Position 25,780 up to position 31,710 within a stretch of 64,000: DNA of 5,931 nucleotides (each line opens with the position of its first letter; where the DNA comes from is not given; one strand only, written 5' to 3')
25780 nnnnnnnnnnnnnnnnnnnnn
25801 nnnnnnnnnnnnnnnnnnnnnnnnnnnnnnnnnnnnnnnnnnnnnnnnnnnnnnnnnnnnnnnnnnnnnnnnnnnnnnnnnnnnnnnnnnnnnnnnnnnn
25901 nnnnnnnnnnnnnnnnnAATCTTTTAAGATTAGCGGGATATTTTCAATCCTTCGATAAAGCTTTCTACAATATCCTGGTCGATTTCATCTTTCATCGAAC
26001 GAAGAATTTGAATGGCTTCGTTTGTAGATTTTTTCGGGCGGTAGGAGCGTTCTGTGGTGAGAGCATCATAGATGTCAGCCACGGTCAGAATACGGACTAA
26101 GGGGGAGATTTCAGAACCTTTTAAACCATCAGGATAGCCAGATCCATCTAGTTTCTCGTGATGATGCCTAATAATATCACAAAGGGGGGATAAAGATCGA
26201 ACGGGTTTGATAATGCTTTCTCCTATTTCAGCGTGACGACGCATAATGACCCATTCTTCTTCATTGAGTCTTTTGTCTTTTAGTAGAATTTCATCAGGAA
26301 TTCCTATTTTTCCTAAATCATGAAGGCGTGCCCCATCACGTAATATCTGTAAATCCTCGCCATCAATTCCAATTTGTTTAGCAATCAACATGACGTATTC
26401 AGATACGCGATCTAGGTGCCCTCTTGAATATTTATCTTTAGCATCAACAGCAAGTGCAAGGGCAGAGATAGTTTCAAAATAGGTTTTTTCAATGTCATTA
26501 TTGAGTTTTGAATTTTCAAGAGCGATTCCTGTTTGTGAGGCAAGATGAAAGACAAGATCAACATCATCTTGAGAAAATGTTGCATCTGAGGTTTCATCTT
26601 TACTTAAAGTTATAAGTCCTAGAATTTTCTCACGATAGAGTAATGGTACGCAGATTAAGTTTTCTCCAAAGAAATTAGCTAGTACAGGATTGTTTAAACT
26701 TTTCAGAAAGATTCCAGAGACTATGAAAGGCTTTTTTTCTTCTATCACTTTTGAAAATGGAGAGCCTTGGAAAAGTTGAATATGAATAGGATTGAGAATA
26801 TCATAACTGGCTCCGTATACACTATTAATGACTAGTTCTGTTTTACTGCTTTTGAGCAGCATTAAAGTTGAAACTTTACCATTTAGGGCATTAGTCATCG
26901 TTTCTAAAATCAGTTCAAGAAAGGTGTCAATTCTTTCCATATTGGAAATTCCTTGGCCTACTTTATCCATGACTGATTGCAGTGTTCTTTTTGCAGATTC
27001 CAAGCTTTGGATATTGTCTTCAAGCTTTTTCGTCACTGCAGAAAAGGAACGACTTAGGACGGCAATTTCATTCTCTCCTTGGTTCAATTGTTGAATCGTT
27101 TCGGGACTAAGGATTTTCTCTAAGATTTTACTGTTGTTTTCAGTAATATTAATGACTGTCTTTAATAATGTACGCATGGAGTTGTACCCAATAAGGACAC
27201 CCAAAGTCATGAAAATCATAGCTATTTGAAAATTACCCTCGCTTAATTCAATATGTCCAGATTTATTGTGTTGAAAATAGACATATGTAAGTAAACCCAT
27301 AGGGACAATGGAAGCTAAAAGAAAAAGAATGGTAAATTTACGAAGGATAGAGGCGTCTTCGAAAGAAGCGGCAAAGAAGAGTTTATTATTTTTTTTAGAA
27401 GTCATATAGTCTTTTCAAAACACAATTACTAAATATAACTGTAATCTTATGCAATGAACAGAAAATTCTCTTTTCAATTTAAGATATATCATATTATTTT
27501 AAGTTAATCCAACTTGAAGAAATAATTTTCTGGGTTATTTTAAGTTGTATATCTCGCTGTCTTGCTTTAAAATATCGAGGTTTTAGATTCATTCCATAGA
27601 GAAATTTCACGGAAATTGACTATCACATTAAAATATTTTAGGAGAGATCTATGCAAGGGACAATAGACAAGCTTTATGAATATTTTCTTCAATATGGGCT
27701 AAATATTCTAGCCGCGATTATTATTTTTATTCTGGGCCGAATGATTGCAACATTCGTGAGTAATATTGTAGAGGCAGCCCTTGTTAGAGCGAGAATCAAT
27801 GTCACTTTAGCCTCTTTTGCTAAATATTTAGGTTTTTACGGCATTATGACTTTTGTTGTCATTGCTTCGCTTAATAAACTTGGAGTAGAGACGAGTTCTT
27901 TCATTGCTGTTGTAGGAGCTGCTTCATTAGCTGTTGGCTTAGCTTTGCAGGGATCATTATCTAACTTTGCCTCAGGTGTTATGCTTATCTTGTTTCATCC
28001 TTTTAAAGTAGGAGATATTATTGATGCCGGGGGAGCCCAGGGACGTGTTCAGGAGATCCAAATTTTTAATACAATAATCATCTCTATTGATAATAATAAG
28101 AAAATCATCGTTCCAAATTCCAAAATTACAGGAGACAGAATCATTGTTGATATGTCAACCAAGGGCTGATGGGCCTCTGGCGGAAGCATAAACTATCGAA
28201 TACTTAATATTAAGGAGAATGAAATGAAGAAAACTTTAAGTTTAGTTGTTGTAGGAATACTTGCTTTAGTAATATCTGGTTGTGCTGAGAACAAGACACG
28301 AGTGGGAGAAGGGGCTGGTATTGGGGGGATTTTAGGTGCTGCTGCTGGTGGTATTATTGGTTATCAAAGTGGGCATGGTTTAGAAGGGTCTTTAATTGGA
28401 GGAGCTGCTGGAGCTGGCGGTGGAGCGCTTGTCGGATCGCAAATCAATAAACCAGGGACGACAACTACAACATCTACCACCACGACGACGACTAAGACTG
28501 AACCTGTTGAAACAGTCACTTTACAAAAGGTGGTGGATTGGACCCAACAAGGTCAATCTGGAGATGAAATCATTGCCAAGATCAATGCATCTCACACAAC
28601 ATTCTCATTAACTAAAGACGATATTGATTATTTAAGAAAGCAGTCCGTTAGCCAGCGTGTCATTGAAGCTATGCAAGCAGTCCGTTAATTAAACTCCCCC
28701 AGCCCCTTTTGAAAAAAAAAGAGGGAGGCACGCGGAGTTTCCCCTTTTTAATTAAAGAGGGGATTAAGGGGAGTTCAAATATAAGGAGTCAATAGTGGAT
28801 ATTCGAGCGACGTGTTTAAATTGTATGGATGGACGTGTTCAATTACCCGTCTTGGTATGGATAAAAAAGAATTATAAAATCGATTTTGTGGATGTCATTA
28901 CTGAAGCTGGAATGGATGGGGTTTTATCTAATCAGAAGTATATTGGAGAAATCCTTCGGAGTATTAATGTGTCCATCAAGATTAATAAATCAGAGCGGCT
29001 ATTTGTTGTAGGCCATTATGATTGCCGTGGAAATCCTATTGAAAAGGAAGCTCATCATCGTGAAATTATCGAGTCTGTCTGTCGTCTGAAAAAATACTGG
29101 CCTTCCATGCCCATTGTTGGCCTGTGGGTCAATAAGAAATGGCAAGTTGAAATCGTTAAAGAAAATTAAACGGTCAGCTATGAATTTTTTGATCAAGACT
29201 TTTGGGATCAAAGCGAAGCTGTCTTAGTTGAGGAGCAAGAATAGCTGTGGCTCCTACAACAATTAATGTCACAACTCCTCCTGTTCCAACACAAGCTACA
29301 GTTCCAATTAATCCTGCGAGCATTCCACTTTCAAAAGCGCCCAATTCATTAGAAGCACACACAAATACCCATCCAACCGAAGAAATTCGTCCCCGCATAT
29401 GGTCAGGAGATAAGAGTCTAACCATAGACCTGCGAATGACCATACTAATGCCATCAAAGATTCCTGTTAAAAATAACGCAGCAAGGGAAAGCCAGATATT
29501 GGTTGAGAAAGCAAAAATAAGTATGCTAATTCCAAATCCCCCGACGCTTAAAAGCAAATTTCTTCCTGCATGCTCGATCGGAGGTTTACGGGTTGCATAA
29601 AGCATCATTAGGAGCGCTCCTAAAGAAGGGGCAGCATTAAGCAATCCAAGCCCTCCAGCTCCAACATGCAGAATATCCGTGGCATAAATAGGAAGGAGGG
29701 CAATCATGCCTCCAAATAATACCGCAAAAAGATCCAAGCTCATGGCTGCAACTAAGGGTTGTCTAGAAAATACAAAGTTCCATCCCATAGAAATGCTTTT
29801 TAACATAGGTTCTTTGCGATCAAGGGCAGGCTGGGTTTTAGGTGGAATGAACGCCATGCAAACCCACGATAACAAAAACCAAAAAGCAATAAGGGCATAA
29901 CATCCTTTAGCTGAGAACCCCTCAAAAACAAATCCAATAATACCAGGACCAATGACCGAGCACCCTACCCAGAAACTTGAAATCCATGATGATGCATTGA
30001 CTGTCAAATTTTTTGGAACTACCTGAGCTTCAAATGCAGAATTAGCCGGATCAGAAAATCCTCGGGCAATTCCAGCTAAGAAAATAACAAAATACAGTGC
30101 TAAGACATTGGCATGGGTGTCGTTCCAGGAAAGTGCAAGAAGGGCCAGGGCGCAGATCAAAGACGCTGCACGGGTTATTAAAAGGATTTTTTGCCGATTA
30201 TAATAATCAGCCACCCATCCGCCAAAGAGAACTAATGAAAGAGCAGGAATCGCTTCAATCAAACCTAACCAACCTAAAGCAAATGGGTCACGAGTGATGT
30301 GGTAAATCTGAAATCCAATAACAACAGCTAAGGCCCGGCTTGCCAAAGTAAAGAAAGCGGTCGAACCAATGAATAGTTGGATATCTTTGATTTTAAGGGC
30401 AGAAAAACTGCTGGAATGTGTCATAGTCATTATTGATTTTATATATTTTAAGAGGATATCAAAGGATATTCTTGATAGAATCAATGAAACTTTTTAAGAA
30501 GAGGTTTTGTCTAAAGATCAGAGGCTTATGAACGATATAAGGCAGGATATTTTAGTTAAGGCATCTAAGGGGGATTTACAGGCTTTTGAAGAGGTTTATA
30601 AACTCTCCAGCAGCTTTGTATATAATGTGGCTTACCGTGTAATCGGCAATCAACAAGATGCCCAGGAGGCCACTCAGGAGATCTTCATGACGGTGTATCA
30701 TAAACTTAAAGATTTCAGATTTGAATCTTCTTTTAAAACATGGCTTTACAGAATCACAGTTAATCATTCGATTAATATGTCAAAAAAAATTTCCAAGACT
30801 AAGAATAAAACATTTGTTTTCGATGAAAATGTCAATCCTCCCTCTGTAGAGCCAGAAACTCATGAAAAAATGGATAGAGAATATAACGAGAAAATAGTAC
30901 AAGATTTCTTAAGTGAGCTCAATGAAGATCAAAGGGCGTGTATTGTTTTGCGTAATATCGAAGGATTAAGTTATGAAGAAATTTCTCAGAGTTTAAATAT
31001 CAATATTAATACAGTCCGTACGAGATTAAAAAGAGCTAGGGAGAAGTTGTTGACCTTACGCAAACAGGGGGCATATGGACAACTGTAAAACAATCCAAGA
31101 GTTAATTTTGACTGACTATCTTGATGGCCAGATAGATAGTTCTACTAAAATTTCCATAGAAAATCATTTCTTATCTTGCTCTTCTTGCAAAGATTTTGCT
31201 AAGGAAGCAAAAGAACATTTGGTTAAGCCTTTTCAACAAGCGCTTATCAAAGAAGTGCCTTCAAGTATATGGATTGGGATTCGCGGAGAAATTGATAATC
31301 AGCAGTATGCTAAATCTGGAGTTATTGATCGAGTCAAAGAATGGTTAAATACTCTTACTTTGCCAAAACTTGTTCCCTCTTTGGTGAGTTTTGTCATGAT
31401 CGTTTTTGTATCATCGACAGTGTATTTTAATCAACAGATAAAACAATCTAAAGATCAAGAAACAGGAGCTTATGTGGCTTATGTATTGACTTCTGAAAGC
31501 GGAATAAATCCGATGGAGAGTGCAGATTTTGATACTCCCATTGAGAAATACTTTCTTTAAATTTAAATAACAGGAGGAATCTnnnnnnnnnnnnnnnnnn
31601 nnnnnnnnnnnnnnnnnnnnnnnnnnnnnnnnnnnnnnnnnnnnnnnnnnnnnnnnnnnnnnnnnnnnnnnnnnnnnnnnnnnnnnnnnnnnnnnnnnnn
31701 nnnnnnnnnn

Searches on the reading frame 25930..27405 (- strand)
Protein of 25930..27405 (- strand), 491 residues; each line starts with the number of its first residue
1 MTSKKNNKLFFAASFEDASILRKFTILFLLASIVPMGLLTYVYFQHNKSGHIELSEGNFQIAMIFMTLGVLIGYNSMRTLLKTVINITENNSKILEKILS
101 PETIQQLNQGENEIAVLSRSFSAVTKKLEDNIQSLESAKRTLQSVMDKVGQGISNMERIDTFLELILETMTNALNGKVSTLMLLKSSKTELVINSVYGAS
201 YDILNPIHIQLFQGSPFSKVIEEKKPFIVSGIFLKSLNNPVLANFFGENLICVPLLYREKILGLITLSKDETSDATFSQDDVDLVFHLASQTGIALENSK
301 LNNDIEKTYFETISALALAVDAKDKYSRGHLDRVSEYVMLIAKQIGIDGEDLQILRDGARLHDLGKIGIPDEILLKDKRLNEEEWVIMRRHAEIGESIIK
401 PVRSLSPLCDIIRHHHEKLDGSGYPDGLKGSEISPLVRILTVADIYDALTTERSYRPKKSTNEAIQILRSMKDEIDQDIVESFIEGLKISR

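Call 5: search_protein_families(library=pfam, proteins=[window:25930-27405:-], max_evalue=0.01)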
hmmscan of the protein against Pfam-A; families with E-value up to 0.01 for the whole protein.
window:25930-27405:- (491 aa): 5 families
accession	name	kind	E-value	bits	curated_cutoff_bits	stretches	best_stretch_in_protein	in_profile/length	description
PF13487.12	HD_5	-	5.6e-37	127.5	27.2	1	320-478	7-169/170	HD domain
PF01966.28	HD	-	2.6e-20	73.3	22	1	330-448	4-115/116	HD domain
PF13185.12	GAF_2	-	6.8e-11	43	28.6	1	159-297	4-136/136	GAF domain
PF13492.12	GAF_3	-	8.6e-11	42.8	27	1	159-298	2-129/129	GAF domain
PF01590.32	GAF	-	9.9e-09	36.3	22.4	1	159-296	2-133/133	GAF domain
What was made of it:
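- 25930..27405 (-): Convergent GAF plus HD-GYP protein, a putative c-di-GMP phosphodiesterase with HD and GYP motifs present. It is a conserved neighbour and a possible regulator, not a structural part. Pfam HD_5, HD and GAF (call 5).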

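Call 61: search_protein_families(library=ncbifam, proteins=[window:25930-27405:-], max_evalue=1)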
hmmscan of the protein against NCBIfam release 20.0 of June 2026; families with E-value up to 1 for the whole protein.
window:25930-27405:- (491 aa): 8 families
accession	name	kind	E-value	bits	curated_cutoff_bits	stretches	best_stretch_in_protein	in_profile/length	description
NF053512.1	nitric_RR_NosR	exception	5.2e-35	121.3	400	1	300-487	165-354/422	response regulator c-di-GMP phosphodiesterase, NosR family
TIGR00277.1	HDIG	domain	4.6e-05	23.2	27.6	1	330-418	8-84/84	HDIG domain-containing metalloprotein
NF033092.0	HK_WalK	equivalog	0.00011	21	725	1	63-160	184-278/594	cell wall metabolism sensor histidine kinase WalK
NF041606.1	dguan_cyc_DgcA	equivalog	0.00034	19.7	370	1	159-302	30-175/340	diguanylate cyclase DgcA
TIGR01817.1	nifA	equivalog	0.01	14.6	528.85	1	146-285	7-145/534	nif-specific transcriptional activator NifA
TIGR02621.3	cas3_GSU0051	exception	0.016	14.1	400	1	329-366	673-710/854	type I-G CRISPR-associated helicase/endonuclease Cas3g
NF040691.1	MtrAB_MtrB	equivalog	0.037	13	450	1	71-140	203-269/507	MtrAB system histidine kinase MtrB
NF047786.1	his_kin_MadS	equivalog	0.09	11.9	500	1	247-315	127-193/434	MadS family sensor histidine kinase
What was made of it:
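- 25930..27405 (-): NCBIfam c-di-GMP phosphodiesterase family 121 bits, under cutoff (call 61).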

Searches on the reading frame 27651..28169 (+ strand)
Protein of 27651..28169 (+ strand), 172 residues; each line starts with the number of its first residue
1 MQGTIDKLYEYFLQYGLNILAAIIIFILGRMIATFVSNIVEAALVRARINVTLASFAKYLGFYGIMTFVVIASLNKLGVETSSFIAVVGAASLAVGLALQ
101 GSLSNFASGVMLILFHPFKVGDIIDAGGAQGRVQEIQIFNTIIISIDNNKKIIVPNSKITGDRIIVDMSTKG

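Call 13: search_protein_families(library=pfam, proteins=[window:27651-28169:+], max_evalue=0.0001)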
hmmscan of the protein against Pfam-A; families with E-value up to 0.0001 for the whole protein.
window:27651-28169:+ (172 aa): 3 families
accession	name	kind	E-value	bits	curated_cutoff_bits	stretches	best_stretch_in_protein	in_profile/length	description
PF00924.24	MS_channel_2nd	-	1e-15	58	20.2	1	102-164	2-63/68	Mechanosensitive ion channel, beta-domain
PF05552.17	MS_channel_1st_1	-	6.5e-10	39.2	22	1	10-51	8-49/50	Mechanosensitive ion channel, conserved TM helix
PF21088.3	MS_channel_1st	-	7.6e-06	26.3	23.1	1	63-100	5-42/42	Mechanosensitive ion channel, transmembrane helices 2/3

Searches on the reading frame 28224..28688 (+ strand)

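Call 13: search_protein_families(library=pfam, proteins=[window:28224-28688:+], max_evalue=0.0001)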
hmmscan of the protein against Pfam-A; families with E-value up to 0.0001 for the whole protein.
window:28224-28688:+ (154 aa): 1 family
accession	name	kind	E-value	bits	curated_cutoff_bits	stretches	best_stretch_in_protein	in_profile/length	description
PF13441.11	Gly-zipper_YMGG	-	5e-05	23.4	28.9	1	28-73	4-45/45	YMGG-like Gly-zipper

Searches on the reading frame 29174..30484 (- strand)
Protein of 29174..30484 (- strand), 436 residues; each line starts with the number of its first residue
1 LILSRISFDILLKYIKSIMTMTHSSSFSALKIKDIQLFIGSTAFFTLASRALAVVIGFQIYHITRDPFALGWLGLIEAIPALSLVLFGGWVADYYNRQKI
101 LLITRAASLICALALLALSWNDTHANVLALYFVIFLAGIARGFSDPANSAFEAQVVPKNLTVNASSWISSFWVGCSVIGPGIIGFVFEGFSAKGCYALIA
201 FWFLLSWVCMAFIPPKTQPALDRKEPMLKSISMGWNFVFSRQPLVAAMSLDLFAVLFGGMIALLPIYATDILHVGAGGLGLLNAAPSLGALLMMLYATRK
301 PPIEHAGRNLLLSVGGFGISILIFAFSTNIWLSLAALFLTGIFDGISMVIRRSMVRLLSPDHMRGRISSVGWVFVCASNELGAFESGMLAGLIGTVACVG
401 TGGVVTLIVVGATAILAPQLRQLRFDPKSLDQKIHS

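Call 13: search_protein_families(library=pfam, proteins=[window:29174-30484:-], max_evalue=0.0001)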
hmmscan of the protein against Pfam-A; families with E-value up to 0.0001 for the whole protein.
window:29174-30484:- (436 aa): 2 families
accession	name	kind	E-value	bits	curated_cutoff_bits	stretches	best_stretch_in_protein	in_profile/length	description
PF07690.21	MFS_1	-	2.5e-27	96.1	33.4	2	41-295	4-256/347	Major Facilitator Superfamily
PF05977.19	MFS_3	-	9.2e-17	61.1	27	1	63-417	40-392/524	Transmembrane secretion effector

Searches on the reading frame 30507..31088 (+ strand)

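Call 13: search_protein_families(library=pfam, proteins=[window:30507-31088:+], max_evalue=0.0001)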
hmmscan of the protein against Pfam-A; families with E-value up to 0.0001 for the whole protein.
window:30507-31088:+ (193 aa): 5 families
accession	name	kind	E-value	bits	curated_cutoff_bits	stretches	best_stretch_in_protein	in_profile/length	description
PF08281.18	Sigma70_r4_2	-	2.5e-18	65.9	25.7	1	130-181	3-54/54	Sigma-70, region 4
PF04542.20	Sigma70_r2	-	1.3e-14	54.2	24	1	35-94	6-67/71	Sigma-70 region 2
PF04545.22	Sigma70_r4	-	1.2e-12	47.5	24.1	1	135-181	2-48/50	Sigma-70, region 4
PF07638.17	Sigma70_ECF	-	8.8e-07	29.4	21.1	1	128-181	127-179/185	ECF sigma factor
PF13384.12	HTH_23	-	2.2e-06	27.8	24.6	1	139-178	3-42/50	Homeodomain-like domain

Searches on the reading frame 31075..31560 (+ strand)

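Call 13: search_protein_families(library=pfam, proteins=[window:31075-31560:+], max_evalue=0.0001)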
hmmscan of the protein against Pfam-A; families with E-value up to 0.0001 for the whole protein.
window:31075-31560:+ (161 aa): 1 family
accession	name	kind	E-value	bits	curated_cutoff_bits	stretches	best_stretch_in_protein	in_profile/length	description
PF13490.11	zf-HC2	-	7.3e-05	23.2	22.2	0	12-38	8-34/35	Putative zinc-finger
